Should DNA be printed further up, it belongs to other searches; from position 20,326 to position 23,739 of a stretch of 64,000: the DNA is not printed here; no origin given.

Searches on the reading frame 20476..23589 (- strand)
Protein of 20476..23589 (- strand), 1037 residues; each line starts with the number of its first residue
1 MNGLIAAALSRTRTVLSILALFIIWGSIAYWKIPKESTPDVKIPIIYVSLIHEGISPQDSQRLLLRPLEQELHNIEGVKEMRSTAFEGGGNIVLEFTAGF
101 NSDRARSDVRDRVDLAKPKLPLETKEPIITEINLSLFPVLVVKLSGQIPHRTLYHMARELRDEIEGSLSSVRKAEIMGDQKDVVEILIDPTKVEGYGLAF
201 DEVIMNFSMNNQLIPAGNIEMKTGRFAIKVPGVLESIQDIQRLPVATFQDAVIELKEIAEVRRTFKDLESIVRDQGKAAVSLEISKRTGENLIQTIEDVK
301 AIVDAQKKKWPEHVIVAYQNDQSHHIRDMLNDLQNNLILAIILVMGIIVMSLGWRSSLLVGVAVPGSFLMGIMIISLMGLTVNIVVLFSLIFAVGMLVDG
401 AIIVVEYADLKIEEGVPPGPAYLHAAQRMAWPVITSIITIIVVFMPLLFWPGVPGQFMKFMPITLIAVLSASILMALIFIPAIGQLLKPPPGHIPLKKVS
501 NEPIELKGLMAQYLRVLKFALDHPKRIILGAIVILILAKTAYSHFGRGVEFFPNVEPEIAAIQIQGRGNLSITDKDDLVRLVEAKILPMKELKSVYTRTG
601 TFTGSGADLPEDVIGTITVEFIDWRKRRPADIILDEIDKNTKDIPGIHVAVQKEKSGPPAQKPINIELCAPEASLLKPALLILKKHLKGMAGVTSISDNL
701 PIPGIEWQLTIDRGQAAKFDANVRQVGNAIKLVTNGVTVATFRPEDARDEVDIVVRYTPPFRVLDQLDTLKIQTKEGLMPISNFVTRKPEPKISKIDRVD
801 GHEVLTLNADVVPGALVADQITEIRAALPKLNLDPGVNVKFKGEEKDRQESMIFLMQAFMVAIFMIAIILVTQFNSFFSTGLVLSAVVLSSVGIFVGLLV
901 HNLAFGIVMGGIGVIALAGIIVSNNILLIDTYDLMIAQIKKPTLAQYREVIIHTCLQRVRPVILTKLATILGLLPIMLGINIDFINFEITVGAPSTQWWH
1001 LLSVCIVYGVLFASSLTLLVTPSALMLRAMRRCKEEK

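Call 15: search_protein_families(library=pfam, proteins=[window:20476-23589:-], max_evalue=0.00001)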
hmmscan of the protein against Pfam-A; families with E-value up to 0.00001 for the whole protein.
window:20476-23589:- (1037 aa): 1 family
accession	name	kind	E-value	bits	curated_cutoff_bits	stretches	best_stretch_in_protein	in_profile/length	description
PF00873.25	ACR_tran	-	2.3e-151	506.1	28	1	13-1023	10-1015/1021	AcrB/AcrD/AcrF family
